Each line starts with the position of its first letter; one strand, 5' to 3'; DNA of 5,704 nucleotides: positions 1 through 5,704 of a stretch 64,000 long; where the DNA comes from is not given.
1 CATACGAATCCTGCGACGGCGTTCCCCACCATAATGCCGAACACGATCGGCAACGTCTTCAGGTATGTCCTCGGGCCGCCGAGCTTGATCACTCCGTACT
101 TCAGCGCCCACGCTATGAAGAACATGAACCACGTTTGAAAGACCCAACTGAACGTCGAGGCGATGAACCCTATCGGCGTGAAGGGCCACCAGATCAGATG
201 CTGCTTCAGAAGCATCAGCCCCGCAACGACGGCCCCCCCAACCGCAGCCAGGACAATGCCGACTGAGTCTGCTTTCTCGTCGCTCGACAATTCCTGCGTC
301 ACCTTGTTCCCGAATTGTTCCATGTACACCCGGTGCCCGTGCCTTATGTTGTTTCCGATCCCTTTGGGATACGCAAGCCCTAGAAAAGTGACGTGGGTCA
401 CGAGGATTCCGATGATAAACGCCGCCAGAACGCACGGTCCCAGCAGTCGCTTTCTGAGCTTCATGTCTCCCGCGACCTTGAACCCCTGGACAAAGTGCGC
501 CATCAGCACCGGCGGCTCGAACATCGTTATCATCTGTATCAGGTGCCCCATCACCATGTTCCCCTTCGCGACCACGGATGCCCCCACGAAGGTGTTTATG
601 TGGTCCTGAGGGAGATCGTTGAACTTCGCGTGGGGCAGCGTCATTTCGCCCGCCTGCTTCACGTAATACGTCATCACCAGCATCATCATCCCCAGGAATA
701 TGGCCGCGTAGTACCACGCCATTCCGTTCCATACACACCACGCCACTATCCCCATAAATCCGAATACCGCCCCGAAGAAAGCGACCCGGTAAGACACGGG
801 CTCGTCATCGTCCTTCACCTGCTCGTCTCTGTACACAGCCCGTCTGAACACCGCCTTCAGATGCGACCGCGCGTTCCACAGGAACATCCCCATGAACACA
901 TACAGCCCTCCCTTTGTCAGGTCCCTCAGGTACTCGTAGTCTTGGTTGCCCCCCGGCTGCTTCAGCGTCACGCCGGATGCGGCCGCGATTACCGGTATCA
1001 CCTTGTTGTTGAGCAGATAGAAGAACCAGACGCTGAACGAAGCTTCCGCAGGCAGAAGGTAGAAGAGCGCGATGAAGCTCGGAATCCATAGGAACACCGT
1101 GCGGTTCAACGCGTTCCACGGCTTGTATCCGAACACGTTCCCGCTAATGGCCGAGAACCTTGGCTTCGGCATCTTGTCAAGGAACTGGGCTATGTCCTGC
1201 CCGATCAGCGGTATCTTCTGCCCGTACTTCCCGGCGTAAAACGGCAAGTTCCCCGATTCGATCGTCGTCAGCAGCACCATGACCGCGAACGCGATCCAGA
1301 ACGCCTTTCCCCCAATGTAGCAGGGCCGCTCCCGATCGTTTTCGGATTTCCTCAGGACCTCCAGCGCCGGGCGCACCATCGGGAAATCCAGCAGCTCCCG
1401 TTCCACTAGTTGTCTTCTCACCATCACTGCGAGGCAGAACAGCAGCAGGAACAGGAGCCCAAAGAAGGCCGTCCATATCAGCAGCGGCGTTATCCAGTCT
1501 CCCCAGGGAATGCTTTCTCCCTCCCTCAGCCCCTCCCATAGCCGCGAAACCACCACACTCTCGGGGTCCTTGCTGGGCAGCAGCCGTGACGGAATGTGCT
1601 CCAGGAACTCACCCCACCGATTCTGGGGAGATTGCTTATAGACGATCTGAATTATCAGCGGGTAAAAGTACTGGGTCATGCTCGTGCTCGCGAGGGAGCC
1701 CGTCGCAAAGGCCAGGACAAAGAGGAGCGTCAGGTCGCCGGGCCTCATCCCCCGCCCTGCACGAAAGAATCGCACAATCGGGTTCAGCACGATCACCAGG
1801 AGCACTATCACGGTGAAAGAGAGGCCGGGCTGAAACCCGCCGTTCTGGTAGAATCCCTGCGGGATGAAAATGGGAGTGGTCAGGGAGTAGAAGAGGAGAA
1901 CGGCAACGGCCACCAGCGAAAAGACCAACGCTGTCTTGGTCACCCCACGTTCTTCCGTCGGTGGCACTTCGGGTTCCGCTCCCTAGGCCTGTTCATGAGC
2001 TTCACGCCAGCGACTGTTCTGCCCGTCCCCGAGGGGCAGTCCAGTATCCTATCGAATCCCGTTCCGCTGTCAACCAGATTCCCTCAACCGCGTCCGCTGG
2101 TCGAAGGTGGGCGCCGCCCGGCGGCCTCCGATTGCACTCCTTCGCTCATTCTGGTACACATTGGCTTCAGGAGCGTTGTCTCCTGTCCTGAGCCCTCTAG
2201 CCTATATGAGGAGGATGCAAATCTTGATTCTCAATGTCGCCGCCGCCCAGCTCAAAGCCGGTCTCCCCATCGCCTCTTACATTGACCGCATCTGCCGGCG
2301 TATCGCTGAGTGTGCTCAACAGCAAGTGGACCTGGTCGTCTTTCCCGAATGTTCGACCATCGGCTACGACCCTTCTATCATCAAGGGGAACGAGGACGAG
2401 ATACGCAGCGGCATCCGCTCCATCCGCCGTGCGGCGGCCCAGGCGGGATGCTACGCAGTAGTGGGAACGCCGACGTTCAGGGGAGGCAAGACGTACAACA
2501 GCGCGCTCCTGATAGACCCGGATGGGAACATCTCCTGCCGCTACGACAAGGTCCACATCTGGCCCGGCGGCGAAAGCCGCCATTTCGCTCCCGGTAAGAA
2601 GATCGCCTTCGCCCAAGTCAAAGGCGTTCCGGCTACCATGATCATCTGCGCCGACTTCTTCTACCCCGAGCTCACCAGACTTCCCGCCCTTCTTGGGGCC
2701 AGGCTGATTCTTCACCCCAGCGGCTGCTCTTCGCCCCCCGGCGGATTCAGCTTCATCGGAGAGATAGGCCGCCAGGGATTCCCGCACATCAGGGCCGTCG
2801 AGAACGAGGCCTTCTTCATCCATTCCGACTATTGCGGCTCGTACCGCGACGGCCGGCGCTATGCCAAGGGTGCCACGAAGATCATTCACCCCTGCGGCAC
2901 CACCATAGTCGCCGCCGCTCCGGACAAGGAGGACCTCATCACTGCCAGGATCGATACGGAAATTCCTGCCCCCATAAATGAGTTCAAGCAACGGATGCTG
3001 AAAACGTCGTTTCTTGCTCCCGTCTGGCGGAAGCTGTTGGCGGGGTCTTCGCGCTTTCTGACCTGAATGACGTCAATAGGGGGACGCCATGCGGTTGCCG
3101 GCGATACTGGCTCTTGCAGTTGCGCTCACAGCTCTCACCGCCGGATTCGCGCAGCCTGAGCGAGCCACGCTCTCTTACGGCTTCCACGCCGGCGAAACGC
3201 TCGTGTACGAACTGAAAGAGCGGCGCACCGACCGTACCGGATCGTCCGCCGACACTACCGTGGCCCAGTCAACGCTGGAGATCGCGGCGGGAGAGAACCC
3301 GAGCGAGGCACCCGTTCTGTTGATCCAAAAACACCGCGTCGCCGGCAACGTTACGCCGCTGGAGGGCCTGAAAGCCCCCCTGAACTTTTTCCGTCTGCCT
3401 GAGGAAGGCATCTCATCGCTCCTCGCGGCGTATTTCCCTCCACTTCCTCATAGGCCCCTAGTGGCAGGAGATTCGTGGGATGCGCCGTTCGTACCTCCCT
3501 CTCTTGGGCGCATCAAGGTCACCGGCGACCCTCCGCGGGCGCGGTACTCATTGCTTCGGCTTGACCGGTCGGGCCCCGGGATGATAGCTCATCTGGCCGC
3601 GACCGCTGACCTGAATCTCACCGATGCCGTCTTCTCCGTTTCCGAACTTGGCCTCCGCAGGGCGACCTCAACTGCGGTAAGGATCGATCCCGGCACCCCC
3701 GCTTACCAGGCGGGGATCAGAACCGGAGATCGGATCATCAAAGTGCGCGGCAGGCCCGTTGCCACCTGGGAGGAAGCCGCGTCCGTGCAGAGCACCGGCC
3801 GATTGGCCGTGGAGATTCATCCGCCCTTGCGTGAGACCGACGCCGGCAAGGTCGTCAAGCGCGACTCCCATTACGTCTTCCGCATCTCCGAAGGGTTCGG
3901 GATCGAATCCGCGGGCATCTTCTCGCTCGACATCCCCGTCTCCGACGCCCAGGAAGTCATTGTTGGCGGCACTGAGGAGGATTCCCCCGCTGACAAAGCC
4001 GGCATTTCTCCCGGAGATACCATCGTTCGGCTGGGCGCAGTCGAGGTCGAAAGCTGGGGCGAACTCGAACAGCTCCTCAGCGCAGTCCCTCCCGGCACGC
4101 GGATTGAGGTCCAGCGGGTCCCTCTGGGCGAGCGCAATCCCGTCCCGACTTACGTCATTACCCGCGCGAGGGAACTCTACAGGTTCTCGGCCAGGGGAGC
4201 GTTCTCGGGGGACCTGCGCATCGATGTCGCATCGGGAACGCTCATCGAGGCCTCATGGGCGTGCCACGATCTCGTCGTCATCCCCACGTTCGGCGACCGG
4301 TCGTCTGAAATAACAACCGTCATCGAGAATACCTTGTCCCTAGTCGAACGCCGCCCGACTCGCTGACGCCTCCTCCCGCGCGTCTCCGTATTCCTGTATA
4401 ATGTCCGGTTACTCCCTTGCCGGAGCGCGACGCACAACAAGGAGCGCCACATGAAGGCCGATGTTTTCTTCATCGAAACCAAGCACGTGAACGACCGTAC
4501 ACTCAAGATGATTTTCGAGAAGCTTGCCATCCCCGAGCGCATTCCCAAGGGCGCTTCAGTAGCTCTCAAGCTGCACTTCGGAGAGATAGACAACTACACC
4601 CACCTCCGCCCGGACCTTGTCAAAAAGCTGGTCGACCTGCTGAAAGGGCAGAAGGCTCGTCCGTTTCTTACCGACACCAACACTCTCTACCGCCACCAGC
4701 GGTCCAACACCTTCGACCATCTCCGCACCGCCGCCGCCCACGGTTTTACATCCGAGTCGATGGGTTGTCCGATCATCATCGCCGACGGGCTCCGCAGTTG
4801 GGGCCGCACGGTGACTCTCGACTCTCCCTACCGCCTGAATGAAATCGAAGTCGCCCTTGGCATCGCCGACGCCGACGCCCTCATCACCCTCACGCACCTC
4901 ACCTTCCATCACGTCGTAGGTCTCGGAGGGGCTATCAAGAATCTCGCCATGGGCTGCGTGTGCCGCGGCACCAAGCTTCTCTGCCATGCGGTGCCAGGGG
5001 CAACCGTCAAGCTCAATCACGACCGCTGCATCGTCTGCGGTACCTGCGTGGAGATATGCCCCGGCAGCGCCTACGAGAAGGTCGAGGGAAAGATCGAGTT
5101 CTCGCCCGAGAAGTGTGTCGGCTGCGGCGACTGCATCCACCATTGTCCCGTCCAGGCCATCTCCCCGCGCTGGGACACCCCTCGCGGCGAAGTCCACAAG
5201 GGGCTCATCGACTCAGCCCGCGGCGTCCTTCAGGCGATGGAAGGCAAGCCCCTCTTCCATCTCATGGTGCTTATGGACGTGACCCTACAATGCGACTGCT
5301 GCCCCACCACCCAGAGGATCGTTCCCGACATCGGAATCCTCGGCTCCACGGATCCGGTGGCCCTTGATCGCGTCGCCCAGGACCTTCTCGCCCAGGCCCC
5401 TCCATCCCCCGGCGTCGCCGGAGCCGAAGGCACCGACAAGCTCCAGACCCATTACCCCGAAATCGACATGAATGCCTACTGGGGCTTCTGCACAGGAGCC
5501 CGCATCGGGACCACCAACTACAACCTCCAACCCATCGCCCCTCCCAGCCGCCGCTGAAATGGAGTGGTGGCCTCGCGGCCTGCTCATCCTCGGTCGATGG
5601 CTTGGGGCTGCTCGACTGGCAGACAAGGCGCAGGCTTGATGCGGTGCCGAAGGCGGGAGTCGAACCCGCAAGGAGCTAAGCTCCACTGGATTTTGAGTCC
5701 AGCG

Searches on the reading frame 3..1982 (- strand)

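Call 39: search_protein_families(library=pfam, max_evalue=0.00001, proteins=[window:3-1982:-])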
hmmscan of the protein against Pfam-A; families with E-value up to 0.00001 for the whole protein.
window:3-1982:- (660 aa): 2 families
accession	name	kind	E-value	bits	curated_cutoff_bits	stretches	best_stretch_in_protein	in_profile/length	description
PF20581.3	DUF6785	-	2.3e-91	307.3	25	1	17-541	3-498/498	Family of unknown function (DUF6785)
PF20580.3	DUF6784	-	1.2e-17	64.3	26.4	1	577-659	2-84/101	Domain of unknown function (DUF6784)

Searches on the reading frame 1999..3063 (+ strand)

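Call 39: search_protein_families(library=pfam, max_evalue=0.00001, proteins=[window:1999-3063:+])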
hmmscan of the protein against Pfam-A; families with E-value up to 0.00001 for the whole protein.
window:1999-3063:+ (355 aa): 1 family
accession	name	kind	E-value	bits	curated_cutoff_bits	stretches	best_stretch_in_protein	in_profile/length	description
PF00795.27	CN_hydrolase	-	1.9e-29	103.2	23.2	1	80-320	2-248/256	Carbon-nitrogen hydrolase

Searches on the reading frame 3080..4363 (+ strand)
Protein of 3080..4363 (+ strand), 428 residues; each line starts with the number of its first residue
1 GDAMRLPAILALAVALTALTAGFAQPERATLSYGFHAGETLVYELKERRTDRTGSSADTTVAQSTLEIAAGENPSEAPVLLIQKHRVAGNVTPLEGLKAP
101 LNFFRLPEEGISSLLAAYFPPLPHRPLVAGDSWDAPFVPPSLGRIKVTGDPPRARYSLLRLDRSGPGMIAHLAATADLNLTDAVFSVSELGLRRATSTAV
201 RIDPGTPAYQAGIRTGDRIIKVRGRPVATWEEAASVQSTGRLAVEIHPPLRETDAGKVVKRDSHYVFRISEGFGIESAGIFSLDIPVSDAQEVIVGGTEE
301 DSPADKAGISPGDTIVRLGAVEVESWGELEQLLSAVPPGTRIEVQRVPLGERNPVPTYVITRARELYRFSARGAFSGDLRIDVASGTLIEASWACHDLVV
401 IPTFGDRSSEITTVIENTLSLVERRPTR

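Call 39: search_protein_families(library=pfam, max_evalue=0.00001, proteins=[window:3080-4363:+])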
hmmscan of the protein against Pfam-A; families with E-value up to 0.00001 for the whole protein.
window:3080-4363:+ (428 aa): 3 families
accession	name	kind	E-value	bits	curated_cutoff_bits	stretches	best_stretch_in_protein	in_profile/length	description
PF17820.7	PDZ_6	-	4.7e-15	55.5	27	1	201-234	4-37/54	PDZ domain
PF13180.12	PDZ_2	-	6.8e-14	52.4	27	1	291-345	12-66/80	PDZ domain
PF00595.29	PDZ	-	8.4e-14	52.2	23.2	0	271-340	10-74/81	PDZ domain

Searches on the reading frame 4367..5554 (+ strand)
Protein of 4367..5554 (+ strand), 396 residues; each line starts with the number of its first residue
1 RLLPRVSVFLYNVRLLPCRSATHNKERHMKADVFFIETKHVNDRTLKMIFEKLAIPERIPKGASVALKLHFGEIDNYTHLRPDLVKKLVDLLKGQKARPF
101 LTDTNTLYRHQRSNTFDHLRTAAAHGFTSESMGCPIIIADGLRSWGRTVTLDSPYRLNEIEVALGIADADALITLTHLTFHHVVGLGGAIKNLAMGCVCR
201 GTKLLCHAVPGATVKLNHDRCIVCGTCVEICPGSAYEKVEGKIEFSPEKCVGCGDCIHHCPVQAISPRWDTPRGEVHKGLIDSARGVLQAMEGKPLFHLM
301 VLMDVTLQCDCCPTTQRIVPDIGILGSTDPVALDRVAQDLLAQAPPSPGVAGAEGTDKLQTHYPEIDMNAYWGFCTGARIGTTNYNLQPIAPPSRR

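Call 39: search_protein_families(library=pfam, max_evalue=0.00001, proteins=[window:4367-5554:+])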
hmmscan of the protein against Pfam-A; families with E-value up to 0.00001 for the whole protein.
window:4367-5554:+ (396 aa): 9 families
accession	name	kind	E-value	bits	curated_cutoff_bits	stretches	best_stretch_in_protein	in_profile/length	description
PF04015.17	DUF362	-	5.3e-39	134.8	24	1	65-337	1-198/200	Domain of unknown function (DUF362)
PF00037.32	Fer4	-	2.3e-13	49.8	21.1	2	244-266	2-24/24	4Fe-4S binding domain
PF12837.12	Fer4_6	-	4.7e-11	42.5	25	1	242-265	1-24/24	4Fe-4S binding domain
PF12797.12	Fer4_2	-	7.5e-09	35.4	24.5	0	242-262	2-22/22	4Fe-4S binding domain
PF13237.11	Fer4_10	-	1.5e-08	34.9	25.5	1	214-261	2-53/53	4Fe-4S dicluster domain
PF12838.12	Fer4_7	-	2.6e-08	34.6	27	1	220-264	1-52/52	4Fe-4S dicluster domain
PF14697.11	Fer4_21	-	3.3e-08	34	35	1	216-265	3-57/59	4Fe-4S dicluster domain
PF13187.11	Fer4_9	-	5.6e-08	33.1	27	1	220-265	1-52/52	4Fe-4S dicluster domain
PF13484.11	Fer4_16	-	1.3e-06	29.5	30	0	249-270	1-25/66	4Fe-4S double cluster binding domain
